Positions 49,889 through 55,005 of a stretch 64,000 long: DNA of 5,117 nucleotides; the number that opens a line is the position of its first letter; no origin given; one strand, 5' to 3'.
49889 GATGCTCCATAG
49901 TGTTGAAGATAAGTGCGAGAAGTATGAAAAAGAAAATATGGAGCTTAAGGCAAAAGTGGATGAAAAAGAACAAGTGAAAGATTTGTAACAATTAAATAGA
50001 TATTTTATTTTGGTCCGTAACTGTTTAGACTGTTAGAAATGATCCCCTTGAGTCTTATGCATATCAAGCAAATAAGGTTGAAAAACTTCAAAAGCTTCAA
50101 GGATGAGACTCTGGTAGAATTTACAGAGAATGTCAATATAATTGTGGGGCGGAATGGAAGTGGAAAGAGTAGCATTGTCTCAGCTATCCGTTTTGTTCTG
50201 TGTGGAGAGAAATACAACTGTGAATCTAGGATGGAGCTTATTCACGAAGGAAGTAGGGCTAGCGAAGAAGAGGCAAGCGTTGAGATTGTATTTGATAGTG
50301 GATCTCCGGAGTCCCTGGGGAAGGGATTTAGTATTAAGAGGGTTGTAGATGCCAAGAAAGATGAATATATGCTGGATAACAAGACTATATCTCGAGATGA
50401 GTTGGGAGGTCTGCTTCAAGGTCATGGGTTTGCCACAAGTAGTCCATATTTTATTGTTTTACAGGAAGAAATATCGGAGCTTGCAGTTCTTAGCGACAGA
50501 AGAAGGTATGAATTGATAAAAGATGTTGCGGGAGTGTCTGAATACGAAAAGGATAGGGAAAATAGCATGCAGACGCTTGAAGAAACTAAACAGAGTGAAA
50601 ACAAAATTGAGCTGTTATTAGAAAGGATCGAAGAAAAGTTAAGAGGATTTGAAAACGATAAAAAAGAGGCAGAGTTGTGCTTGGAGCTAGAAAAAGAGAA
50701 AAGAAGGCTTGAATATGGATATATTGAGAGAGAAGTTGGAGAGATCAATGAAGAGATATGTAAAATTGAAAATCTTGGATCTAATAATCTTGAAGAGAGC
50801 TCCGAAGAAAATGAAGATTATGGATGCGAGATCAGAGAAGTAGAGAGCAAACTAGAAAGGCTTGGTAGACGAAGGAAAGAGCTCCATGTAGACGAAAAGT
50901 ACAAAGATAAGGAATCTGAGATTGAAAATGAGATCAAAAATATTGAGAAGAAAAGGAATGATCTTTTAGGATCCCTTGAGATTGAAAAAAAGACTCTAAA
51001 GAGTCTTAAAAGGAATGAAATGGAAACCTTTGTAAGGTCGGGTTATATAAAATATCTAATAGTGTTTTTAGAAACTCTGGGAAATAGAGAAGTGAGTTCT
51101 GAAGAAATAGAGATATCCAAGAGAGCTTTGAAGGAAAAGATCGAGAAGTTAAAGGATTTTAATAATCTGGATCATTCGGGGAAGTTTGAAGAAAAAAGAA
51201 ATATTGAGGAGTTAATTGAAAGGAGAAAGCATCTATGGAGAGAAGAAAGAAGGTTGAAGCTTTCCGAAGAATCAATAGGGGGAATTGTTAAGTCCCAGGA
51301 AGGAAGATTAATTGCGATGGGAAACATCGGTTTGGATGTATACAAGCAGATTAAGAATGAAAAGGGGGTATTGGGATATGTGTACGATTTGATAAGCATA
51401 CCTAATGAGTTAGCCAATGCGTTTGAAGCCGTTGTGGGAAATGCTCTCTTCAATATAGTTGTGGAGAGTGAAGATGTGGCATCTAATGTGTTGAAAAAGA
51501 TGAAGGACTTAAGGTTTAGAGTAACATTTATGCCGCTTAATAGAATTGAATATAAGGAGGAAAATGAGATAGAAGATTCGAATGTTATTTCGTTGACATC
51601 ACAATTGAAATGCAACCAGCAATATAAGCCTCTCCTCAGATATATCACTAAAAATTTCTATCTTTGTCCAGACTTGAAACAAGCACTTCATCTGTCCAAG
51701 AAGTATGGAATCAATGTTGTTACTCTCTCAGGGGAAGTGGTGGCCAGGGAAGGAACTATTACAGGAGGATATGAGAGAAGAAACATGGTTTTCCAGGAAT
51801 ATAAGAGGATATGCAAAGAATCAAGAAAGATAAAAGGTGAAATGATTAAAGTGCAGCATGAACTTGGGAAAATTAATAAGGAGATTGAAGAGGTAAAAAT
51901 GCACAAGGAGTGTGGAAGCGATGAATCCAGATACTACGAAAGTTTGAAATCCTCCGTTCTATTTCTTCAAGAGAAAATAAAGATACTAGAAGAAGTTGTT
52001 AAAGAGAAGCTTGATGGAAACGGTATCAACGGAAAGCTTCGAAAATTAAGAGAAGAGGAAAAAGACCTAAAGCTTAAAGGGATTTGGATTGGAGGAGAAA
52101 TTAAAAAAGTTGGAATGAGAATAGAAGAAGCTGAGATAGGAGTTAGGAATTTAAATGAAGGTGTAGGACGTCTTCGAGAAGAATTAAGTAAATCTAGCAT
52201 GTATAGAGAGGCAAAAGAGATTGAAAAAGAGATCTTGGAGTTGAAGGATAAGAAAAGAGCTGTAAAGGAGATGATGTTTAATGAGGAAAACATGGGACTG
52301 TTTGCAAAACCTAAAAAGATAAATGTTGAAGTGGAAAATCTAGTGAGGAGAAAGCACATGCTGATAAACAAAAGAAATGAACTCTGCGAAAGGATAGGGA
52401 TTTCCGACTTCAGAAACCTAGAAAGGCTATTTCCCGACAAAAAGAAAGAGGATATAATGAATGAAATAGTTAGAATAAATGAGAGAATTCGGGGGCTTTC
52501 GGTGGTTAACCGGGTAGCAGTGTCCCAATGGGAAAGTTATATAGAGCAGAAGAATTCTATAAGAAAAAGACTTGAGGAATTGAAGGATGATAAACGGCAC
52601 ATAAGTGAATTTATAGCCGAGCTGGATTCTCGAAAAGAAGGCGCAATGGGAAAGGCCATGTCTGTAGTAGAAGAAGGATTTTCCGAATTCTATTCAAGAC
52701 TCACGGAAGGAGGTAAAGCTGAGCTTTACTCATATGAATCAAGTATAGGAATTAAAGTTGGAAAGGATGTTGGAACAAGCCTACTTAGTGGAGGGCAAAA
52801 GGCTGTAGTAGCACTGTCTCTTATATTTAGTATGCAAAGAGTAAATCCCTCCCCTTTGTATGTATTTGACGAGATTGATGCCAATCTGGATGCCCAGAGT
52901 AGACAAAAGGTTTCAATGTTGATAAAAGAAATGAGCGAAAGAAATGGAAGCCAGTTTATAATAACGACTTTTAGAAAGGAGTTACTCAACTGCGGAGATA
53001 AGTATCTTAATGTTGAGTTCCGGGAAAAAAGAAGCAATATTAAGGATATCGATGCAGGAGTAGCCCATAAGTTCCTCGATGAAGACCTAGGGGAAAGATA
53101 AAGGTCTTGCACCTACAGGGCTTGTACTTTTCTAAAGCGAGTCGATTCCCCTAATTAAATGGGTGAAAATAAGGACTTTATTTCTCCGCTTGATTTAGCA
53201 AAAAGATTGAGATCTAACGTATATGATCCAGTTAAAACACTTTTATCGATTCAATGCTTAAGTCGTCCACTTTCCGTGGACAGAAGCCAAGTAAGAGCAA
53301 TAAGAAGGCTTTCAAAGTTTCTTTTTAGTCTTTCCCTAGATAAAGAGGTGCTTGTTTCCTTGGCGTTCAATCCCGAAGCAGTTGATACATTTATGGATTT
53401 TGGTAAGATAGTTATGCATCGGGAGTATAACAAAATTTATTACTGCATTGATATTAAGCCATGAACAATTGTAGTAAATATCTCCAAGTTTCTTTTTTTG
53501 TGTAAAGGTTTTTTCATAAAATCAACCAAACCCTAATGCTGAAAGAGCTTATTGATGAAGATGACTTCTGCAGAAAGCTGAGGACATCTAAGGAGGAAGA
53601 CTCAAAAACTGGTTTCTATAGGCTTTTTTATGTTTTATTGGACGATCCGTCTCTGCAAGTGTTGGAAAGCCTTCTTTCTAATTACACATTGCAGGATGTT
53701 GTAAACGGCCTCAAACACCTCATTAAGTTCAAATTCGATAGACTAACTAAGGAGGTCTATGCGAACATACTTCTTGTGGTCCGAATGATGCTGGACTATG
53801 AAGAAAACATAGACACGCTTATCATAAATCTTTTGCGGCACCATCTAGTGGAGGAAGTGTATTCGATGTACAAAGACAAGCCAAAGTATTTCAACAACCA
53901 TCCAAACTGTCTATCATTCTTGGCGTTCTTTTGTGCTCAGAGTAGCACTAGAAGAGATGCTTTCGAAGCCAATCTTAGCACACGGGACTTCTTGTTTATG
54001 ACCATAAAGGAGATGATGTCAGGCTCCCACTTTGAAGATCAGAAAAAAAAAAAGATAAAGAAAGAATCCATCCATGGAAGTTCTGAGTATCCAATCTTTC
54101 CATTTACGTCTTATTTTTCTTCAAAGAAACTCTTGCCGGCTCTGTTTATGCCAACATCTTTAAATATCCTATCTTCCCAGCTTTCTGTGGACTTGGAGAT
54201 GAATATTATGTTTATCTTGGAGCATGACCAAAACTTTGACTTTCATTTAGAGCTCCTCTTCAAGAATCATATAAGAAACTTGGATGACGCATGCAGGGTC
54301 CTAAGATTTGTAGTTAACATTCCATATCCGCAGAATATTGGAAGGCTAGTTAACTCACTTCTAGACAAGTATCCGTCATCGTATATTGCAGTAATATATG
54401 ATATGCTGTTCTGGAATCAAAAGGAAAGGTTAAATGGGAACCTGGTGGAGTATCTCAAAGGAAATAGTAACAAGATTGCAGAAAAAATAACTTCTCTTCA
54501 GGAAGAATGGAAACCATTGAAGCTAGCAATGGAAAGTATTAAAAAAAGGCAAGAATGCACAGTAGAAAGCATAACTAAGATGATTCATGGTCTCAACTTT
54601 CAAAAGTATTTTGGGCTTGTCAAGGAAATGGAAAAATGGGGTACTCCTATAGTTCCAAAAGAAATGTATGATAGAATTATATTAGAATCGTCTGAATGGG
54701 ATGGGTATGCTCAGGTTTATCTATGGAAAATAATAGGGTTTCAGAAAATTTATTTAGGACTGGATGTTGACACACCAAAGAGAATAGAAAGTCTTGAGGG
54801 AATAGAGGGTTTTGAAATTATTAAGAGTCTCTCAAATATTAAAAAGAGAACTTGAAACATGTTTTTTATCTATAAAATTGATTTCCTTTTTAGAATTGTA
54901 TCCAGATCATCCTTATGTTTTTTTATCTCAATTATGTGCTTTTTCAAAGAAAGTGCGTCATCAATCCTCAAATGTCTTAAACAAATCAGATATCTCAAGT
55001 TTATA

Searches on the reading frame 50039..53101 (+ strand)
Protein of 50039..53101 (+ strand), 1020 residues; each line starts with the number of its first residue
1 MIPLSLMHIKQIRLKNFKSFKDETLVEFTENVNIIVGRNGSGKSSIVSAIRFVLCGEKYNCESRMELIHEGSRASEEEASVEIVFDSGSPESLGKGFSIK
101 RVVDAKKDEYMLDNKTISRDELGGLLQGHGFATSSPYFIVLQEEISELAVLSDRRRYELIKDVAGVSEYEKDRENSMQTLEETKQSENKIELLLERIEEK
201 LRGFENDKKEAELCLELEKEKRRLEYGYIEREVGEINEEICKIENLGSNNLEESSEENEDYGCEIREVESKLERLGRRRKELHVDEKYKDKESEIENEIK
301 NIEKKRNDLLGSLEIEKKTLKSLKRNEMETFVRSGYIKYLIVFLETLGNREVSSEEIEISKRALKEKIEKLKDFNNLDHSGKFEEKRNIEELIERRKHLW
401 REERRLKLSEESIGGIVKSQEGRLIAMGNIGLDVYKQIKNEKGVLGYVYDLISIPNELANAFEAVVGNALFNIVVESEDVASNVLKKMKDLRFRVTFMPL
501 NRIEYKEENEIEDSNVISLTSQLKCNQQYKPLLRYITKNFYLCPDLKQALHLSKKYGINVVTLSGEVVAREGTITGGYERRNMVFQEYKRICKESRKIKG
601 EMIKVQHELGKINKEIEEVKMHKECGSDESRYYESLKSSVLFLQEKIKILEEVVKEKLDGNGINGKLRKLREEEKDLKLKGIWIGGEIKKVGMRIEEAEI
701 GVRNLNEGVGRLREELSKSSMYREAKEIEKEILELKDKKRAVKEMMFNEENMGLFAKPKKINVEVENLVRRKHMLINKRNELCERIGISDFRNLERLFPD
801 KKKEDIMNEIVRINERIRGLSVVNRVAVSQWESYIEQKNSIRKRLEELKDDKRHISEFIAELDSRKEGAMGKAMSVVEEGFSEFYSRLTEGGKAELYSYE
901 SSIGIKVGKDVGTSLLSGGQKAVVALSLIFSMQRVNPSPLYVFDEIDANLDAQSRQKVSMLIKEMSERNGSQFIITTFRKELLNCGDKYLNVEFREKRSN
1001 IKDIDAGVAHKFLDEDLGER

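Call 69: search_protein_families(library=pfam, proteins=[window:50039-53101:+], max_evalue=0.0001)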
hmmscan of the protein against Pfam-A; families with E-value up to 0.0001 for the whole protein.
window:50039-53101:+ (1020 aa): 7 families
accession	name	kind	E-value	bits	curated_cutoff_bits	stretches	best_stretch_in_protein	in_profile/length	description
PF02463.25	SMC_N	-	7.5e-54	182.9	40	1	8-997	1-216/220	RecF/RecN/SMC N terminal domain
PF06470.18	SMC_hinge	-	1.1e-26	93.9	22.5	1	442-552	2-115/116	SMC proteins Flexible Hinge Domain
PF13476.12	AAA_23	-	4.2e-18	67.1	27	1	11-222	1-184/201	AAA domain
PF13175.12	AAA_15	-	1.1e-13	52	32.1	0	7-338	1-266/374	AAA ATPase domain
PF13304.12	AAA_21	-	1.3e-12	48.9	27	1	914-977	236-297/304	AAA domain, putative AbiEii toxin, Type IV TA system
PF13555.12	AAA_29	-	2.4e-08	34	27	1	10-61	2-56/61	P-loop containing region of AAA domain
PF13514.12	AAA_27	-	1.2e-05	25.5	22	1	7-56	1-52/206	AAA domain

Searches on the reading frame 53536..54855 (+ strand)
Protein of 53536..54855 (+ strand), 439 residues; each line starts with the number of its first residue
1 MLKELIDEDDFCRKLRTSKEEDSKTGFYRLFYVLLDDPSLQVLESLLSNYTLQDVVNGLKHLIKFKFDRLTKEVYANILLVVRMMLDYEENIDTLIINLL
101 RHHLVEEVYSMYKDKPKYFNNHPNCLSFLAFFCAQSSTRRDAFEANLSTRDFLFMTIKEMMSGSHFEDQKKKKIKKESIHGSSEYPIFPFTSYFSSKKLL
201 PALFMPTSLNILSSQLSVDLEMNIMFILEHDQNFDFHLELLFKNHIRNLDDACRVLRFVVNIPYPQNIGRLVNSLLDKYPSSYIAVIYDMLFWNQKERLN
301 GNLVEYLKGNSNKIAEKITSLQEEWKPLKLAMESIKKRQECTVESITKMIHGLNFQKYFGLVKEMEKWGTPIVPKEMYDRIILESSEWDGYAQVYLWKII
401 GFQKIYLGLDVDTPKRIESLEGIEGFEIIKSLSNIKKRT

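Call 69: search_protein_families(library=pfam, proteins=[window:53536-54855:+], max_evalue=0.0001)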
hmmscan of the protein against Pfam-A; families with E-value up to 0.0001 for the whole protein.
window:53536-54855:+ (439 aa): 1 family
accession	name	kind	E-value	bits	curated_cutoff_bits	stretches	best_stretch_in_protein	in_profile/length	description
PF10189.15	Ints3_N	-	6e-05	22.5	25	0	203-267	210-279/409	Integrator complex subunit 3 N-terminal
